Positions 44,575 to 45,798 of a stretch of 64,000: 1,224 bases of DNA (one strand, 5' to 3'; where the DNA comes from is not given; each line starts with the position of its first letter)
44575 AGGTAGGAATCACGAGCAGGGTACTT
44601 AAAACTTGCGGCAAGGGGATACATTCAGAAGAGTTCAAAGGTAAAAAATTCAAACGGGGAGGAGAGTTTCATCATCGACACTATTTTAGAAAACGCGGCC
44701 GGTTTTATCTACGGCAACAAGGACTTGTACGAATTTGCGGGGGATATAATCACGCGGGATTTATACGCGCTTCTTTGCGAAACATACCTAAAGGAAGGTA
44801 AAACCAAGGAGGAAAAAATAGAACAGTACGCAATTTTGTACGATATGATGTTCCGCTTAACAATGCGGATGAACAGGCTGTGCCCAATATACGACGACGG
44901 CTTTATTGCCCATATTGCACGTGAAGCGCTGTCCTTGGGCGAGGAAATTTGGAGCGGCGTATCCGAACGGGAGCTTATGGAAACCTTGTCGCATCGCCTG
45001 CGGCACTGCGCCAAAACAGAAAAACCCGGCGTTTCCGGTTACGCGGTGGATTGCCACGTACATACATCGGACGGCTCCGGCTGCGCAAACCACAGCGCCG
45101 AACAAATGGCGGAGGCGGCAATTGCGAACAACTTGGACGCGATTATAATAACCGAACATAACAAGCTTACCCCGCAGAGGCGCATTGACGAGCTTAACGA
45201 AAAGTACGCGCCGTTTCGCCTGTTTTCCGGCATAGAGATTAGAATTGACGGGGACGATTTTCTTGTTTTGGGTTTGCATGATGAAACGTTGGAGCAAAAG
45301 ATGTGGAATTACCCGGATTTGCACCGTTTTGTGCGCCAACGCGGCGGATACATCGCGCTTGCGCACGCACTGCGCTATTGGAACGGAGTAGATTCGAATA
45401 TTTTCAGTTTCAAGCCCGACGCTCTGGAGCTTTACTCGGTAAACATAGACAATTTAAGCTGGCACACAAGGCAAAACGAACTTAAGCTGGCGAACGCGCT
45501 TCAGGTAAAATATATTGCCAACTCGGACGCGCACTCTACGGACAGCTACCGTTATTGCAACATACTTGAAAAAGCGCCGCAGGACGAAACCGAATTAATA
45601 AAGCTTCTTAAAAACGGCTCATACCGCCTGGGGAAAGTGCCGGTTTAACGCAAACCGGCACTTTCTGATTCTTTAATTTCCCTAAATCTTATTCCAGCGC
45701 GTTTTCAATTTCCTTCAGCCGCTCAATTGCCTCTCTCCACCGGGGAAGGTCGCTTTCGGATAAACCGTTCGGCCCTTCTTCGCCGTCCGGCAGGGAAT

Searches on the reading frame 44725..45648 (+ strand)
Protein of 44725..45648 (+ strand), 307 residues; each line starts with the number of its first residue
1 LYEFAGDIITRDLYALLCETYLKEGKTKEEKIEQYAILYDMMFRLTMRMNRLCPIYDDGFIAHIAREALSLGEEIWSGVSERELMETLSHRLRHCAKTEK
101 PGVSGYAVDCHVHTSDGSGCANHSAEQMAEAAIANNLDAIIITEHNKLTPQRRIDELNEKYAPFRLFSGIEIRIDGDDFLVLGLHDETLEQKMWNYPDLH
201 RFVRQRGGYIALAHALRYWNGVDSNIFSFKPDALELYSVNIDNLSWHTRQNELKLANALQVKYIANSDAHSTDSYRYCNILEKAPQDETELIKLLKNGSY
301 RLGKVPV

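Call 72: search_protein_families(library=pfam, proteins=[window:44725-45648:+], max_evalue=0.01)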
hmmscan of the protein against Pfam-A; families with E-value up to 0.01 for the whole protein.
window:44725-45648:+ (307 aa): 1 family
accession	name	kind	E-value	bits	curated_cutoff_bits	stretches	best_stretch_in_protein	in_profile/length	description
PF02811.25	PHP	-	6.7e-06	27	26.4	1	109-175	1-66/164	PHP domain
